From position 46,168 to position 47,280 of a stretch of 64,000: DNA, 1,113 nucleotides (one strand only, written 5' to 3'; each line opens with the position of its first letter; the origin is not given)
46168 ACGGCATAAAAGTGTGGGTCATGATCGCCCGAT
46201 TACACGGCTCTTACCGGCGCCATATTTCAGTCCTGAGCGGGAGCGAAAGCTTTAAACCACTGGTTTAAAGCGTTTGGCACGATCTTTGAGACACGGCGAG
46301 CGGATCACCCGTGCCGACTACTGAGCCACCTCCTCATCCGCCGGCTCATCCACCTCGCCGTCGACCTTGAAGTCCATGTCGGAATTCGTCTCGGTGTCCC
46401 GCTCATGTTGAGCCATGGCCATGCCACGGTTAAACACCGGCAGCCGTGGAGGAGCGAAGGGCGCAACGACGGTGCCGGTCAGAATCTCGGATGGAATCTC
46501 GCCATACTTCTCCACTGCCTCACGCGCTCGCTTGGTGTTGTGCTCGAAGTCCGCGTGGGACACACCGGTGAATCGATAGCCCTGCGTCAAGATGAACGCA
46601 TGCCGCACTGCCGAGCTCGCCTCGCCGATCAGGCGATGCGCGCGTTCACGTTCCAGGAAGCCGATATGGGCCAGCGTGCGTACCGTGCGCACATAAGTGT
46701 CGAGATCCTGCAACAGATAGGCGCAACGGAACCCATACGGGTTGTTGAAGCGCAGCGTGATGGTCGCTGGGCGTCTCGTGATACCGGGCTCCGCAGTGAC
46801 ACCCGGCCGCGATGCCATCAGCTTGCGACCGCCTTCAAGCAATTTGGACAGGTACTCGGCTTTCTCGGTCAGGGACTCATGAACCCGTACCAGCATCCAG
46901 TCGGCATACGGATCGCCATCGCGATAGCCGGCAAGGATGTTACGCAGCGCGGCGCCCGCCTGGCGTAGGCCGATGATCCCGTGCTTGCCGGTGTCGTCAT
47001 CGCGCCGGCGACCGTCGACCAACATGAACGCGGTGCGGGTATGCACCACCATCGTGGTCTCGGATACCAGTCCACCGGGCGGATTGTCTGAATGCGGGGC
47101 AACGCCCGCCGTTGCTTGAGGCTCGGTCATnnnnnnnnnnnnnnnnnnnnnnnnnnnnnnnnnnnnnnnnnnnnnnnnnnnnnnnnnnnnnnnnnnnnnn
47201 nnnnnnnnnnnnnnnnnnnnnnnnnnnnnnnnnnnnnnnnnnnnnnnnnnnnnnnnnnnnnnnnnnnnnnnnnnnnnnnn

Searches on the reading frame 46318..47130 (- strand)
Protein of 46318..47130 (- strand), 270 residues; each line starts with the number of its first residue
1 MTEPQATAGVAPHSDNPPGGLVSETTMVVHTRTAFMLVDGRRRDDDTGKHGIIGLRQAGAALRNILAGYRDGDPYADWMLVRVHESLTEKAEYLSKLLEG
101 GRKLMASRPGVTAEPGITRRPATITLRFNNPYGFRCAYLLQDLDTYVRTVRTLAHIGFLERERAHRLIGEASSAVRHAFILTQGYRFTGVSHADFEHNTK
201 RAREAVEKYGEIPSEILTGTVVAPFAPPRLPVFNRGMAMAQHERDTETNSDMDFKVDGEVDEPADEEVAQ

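Call 3: search_protein_families(library=pfam, proteins=[window:46318-47130:-], max_evalue=0.01)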
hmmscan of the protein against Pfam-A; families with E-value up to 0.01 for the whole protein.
window:46318-47130:- (270 aa): 1 family
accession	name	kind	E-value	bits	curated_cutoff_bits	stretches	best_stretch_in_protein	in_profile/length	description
PF08900.16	AcaB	-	2.2e-54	184.9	27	1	18-228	2-213/215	Transcriptional regulator AcaB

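Call 4: search_protein_families(library=ncbifam, proteins=[window:46318-47130:-], max_evalue=0.01)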
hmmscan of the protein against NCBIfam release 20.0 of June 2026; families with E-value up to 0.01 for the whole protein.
window:46318-47130:- (270 aa): 1 family
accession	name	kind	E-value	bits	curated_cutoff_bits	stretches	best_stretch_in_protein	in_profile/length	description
TIGR03761.1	ICE_PFL4669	equivalog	3e-52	177.3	110.7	1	19-228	1-211/216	PFL_4669 family integrating conjugative element protein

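Call 23: search_protein_representatives(protein=window:46318-47130:-)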
Query: 270 residues. Proteins with E-value up to 0.001 (for the whole library): 853; up to 1e-10: 479; up to 1e-30: 20. The best 150 are listed.
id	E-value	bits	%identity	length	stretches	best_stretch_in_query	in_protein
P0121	1.6e-178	608.1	100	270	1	1-270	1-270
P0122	1.5e-38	149.3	39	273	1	15-228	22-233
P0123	1.3e-37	146.3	38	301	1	17-243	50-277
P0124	6.1e-37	144.0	35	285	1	16-261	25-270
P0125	2.3e-35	138.9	36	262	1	7-228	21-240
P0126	1.8e-34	136.0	37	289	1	16-239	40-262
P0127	4.2e-34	134.7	33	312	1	9-264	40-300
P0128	1.3e-33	133.1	37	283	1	17-251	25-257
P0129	1.4e-33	133.0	36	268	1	14-230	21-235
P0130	3.4e-33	131.7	38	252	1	22-247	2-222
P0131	2.5e-32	128.9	35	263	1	16-237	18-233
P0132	5.1e-32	127.9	37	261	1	7-229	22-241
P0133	6.6e-32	127.5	38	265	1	17-228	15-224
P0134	1.3e-31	126.6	35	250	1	4-225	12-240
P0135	1.5e-31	126.4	36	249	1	17-238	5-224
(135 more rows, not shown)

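Call 27: find_related_loci(query=A2, collection=genome_contigs, flank=8000)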
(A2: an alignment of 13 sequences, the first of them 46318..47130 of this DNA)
Query A2 (270 aa) in genome_contigs; peptide patterns used: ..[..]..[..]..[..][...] (x = any residue, [..] = any of these).
178 stretches matched a pattern; 145 encode a relative of the query (tblastn E <= 1e-3); the best 80 are kept; 80 distinct loci.
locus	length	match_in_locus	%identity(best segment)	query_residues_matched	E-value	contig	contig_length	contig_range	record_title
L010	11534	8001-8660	39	18-240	2e-46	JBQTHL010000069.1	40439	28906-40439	MAG: Panacagrimonas sp. isolate SAW216 c_000000302353, whole genome shotgun sequence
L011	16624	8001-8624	39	18-227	4e-44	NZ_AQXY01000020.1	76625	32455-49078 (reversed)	Thioalkalivibrio sp. ALE14 F572DRAFT_scaffold00012.12_C, whole genome shotgun sequence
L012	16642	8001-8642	37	18-232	3e-44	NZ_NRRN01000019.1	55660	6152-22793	Halorhodospira abdelmalekii strain DSM 2110 scaffold0019, whole genome shotgun sequence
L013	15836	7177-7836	39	18-240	2e-44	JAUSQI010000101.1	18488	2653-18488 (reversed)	MAG: Stagnimonas sp. isolate E23_metabat.bin.23 E23_k141_95039, whole genome shotgun sequence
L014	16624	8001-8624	40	18-227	2e-44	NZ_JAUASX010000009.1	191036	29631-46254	Solimonas sp. SE-A11 contig9, whole genome shotgun sequence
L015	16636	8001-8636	38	14-227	8e-44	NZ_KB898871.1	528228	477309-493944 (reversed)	Thioalkalivibrio sp. ALMg11 D578DRAFT_scaffold00001.1, whole genome shotgun sequence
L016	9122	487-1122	38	14-227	1e-43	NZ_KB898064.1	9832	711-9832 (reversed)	Thioalkalivibrio sp. ALJ16 D000DRAFT_scaffold00028.28, whole genome shotgun sequence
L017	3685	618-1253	38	14-227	2e-43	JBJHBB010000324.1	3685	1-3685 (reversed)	MAG: Rhodothermales bacterium isolate SF2967_J5348.semibin_refined.142_sub NODE_28217_length_3685_cov_0.838954, whole ge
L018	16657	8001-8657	38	18-238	2e-42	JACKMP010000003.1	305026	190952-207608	MAG: Chromatiaceae bacterium isolate HK-STAS-PROT-121 HK-STAS-PROT-121_3, whole genome shotgun sequence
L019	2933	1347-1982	40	13-227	2e-42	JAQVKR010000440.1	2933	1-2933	MAG: Gammaproteobacteria bacterium isolate STE_91 NODE_122469_length_2933_cov_2.741269_Sandtown_E, whole genome shotgun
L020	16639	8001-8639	39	15-229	1e-42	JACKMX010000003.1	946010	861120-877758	MAG: Chromatiaceae bacterium isolate HK-STAS-PROT-129 HK-STAS-PROT-129_3, whole genome shotgun sequence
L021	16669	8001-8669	38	15-242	1e-42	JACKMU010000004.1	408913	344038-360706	MAG: Chromatiaceae bacterium isolate HK-STAS-PROT-126 HK-STAS-PROT-126_4, whole genome shotgun sequence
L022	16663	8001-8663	37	1-227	2e-41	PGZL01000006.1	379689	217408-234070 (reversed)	MAG: Gammaproteobacteria bacterium HGW-Gammaproteobacteria-1 bjp_ig2102_scaffold_106, whole genome shotgun sequence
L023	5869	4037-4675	37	11-223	4e-41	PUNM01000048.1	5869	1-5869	MAG: Ectothiorhodospiraceae bacterium isolate B1Sed10_188R1 B1-Sed10-C21831, whole genome shotgun sequence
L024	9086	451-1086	37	18-227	2e-40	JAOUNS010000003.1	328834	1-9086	MAG: Gammaproteobacteria bacterium isolate 8_1_May_SF_Bin12 8_1_May_SF_Bin12_scaffold_4_c1, whole genome shotgun sequenc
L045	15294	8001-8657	34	14-225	3e-35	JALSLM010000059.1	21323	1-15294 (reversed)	MAG: Thiotrichaceae bacterium isolate 355-202_metabat2_scaf2bin.023 355-202_scaffold_1598_c1, whole genome shotgun seque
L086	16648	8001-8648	34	14-227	7e-30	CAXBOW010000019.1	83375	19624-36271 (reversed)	MAG TPA_asm: uncultured Haliea sp. isolate ERR2762188_binner12_Refined_25 genome assembly, contig: ERZ3421808.447, whole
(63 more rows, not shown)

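Call 71: search_protein_families(library=pfam, proteins=[L045:10214-10414:+, L018:12964-13131:+, L086:1267-1482:+], max_evalue=0.01)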
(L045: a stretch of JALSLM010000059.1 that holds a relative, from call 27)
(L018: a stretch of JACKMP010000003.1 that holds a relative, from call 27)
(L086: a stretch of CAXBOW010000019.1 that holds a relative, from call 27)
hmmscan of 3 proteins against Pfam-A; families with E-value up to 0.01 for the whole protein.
L045:10214-10414:+ (66 aa): 1 family
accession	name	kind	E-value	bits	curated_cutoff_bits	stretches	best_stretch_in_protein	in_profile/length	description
PF02599.21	CsrA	-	8.5e-10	38.9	27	1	15-58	2-44/53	Global regulator protein family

L018:12964-13131:+ (55 aa): 1 family
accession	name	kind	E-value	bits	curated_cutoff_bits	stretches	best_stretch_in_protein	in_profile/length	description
PF02599.21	CsrA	-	4.4e-18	65.4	27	1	3-44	3-44/53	Global regulator protein family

L086:1267-1482:+ (72 aa): 1 family
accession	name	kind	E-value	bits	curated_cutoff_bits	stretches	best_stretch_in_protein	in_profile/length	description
PF02599.21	CsrA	-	6.7e-27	93.7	27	1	10-61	1-52/53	Global regulator protein family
